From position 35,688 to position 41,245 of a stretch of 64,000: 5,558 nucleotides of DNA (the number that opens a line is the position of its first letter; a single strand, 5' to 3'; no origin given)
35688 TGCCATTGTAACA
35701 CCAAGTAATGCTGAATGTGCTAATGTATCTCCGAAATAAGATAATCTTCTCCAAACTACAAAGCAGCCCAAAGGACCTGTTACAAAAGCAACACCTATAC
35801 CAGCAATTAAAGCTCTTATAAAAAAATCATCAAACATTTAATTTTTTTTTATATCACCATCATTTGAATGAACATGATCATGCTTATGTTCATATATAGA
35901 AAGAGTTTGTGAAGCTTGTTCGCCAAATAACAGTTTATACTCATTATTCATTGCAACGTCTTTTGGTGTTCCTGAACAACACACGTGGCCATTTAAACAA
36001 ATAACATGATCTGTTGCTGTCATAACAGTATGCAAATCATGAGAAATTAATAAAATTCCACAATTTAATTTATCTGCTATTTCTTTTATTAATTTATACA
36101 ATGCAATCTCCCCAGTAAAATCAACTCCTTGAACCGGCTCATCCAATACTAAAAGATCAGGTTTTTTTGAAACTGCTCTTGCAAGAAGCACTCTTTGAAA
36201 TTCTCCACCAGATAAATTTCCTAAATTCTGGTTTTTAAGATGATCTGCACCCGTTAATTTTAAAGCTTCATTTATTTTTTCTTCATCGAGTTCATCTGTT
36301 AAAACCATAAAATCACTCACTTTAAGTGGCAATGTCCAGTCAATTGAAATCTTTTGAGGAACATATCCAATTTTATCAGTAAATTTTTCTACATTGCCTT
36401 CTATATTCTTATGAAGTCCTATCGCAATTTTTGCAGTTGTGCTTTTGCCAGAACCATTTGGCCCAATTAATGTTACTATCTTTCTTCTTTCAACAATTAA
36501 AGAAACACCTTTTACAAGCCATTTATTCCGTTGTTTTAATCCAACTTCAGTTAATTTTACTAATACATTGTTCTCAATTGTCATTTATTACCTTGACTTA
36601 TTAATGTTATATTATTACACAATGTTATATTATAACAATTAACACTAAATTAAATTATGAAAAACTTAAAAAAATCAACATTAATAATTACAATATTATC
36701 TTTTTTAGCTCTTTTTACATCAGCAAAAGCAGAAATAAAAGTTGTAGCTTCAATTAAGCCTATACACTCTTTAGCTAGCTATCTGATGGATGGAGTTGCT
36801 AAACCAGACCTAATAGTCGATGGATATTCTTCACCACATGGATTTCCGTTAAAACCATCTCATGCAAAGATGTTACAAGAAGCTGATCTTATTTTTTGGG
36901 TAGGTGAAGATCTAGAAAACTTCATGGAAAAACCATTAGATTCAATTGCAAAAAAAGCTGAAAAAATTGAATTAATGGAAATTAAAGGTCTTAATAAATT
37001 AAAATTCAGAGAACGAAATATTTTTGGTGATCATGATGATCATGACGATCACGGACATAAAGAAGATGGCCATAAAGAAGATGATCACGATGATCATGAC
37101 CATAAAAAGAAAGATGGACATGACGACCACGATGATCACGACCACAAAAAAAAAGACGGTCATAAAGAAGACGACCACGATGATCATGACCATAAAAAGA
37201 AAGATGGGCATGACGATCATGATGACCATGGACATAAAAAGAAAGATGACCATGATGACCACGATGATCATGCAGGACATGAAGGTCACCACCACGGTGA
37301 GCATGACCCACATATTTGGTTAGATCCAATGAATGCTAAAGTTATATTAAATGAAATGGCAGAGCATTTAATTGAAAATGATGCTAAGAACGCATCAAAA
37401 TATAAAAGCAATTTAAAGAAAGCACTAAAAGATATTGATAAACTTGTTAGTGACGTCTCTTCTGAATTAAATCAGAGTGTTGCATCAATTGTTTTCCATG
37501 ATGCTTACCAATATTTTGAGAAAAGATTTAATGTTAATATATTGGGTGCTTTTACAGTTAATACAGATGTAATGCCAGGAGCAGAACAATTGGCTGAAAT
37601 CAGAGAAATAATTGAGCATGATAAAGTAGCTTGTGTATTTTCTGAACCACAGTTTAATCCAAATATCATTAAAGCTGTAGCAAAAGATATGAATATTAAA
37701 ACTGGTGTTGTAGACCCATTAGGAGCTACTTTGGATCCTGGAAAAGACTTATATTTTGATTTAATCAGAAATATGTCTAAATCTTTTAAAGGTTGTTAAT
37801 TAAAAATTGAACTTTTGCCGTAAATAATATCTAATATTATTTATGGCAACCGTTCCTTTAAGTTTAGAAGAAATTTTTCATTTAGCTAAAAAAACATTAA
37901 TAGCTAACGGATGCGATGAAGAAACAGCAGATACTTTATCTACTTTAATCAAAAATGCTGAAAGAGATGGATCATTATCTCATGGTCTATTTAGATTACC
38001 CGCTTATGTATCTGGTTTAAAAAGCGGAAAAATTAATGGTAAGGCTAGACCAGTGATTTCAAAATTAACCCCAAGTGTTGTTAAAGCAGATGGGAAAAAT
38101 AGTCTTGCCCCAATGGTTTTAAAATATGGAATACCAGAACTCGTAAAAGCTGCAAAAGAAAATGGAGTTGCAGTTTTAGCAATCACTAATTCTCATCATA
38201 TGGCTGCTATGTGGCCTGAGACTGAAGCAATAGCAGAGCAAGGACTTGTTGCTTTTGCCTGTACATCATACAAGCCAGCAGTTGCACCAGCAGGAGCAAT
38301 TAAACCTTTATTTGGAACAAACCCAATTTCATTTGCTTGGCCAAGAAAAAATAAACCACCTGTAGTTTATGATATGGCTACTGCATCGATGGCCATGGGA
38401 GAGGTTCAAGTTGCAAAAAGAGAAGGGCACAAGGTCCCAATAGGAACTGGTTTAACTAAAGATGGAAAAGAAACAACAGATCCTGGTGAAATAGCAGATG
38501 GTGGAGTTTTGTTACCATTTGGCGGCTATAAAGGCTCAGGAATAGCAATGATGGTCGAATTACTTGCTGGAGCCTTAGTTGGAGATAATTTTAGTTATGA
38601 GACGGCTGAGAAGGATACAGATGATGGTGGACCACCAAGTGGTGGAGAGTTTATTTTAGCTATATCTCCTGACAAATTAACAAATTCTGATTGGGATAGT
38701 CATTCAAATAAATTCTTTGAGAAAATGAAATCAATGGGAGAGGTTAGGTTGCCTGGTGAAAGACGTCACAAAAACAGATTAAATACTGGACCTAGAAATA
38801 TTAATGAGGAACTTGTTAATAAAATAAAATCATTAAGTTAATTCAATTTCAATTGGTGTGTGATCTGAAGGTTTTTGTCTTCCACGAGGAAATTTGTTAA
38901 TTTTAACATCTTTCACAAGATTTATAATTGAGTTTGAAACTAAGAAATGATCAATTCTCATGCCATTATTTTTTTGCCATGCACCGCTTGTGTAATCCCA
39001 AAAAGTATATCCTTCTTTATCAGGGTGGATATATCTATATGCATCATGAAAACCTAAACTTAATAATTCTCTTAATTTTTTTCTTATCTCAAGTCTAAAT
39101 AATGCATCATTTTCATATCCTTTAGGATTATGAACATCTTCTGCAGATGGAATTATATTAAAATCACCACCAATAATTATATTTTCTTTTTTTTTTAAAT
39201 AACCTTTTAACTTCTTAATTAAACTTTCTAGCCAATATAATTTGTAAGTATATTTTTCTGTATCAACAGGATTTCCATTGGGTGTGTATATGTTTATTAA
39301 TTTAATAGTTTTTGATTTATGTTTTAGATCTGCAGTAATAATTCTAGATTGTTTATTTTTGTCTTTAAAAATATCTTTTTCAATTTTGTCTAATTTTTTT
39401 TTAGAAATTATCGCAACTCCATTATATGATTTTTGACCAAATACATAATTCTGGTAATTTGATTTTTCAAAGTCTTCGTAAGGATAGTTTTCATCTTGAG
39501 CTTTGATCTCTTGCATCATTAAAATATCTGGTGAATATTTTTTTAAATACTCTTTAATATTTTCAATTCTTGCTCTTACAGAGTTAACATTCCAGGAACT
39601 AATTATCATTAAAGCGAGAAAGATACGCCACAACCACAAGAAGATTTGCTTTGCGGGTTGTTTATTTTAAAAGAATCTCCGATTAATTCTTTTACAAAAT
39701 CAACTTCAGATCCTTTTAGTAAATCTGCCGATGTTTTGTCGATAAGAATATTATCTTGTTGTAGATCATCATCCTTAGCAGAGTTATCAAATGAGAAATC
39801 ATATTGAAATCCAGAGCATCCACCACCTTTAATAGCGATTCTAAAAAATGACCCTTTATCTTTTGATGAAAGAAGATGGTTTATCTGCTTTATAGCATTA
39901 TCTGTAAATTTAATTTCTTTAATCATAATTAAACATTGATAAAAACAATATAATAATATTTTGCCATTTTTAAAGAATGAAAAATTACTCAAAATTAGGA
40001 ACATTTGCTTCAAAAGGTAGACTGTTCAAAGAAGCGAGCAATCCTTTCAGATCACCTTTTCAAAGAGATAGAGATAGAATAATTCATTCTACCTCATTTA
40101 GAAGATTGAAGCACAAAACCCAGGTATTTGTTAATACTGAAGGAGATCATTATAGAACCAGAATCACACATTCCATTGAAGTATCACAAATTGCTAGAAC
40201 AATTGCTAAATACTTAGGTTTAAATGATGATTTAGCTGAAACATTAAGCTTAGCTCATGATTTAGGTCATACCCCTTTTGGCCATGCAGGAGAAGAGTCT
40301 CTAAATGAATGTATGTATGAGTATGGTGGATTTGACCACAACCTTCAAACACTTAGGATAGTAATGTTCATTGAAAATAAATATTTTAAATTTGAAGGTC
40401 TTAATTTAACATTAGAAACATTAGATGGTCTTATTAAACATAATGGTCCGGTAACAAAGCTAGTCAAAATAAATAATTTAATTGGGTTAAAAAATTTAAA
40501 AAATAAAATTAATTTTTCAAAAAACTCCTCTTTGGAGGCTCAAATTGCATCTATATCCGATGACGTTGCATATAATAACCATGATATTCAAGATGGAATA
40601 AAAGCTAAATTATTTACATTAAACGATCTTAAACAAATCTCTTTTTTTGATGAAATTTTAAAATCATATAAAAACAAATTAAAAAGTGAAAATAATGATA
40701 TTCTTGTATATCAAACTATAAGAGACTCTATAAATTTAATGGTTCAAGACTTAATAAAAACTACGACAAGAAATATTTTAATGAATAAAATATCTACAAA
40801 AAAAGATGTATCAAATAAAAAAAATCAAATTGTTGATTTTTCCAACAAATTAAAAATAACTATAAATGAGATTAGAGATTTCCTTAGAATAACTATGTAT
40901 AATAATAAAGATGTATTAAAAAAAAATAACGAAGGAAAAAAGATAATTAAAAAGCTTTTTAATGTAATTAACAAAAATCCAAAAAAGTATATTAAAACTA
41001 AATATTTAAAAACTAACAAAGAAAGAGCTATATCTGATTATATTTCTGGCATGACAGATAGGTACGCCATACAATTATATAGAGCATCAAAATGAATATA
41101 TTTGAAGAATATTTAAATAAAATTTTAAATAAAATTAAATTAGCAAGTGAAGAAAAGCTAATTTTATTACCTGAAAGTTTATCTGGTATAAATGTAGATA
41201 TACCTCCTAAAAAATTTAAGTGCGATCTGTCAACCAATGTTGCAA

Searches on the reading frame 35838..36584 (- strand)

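Call 20: search_protein_families(library=pfam, proteins=[window:35838-36584:-], max_evalue=0.001)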
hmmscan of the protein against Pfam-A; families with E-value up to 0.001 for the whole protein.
window:35838-36584:- (248 aa): 4 families
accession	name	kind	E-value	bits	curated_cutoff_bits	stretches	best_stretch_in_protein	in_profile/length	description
PF00005.33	ABC_tran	-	7.7e-25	88.5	25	1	25-151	2-136/137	ABC transporter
PF13304.12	AAA_21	-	6.4e-06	26.9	27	0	107-185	221-301/304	AAA domain, putative AbiEii toxin, Type IV TA system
PF13401.12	AAA_22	-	0.00058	20.6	27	0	33-149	4-92/130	AAA domain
PF02463.25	SMC_N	-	0.00096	19.1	40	0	34-49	24-39/220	RecF/RecN/SMC N terminal domain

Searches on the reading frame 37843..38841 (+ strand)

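Call 20: search_protein_families(library=pfam, proteins=[window:37843-38841:+], max_evalue=0.001)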
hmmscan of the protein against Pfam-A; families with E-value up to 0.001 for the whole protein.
window:37843-38841:+ (332 aa): 1 family
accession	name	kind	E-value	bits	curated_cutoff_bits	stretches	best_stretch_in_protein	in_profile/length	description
PF02615.19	Ldh_2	-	5e-94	315.6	38.8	1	7-325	2-329/333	Malate/L-lactate dehydrogenase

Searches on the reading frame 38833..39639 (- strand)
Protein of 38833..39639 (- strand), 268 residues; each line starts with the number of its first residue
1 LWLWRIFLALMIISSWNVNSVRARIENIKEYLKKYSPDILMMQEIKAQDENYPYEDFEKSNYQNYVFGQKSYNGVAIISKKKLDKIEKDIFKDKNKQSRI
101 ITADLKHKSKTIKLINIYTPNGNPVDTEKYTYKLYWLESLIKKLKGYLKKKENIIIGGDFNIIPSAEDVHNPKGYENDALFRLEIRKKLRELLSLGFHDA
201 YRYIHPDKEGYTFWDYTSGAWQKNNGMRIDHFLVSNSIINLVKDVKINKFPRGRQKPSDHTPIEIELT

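Call 20: search_protein_families(library=pfam, proteins=[window:38833-39639:-], max_evalue=0.001)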
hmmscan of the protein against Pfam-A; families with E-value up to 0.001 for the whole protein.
window:38833-39639:- (268 aa): 2 families
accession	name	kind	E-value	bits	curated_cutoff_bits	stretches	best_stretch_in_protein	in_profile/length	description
PF03372.29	Exo_endo_phos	-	7e-32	111.3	24.5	1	15-260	2-225/225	Endonuclease/Exonuclease/phosphatase family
PF14529.12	Exo_endo_phos_2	-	2.6e-05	24.5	27.4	1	113-263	2-116/117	Endonuclease-reverse transcriptase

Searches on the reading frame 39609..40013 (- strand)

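Call 20: search_protein_families(library=pfam, proteins=[window:39609-40013:-], max_evalue=0.001)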
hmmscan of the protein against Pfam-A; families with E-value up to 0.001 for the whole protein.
window:39609-40013:- (134 aa): 1 family
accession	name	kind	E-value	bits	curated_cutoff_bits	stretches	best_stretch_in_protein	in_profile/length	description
PF01521.26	Fe-S_biosyn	-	2.1e-14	54.1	26.3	1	33-129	2-109/110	Iron-sulphur cluster biosynthesis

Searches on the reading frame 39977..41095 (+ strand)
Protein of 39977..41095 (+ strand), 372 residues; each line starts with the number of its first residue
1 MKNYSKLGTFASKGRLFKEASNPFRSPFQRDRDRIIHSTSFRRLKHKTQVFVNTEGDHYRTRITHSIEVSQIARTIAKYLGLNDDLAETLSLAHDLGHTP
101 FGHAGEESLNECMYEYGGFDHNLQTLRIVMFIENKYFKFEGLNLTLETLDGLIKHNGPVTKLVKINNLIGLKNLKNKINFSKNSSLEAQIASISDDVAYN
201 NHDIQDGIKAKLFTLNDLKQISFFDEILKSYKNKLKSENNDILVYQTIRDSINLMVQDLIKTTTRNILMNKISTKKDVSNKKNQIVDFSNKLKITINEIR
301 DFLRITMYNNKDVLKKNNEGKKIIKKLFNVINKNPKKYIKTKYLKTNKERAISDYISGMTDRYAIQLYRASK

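Call 21: search_protein_families(library=pfam, proteins=[window:39977-41095:+], max_evalue=0.0001)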
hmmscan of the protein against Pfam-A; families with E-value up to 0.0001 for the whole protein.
window:39977-41095:+ (372 aa): 2 families
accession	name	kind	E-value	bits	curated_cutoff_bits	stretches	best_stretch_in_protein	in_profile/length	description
PF13286.11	HD_assoc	-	1.3e-17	64.5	22.2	1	287-369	2-90/91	Phosphohydrolase-associated domain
PF01966.28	HD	-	4e-11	43.7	22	1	62-121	1-54/116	HD domain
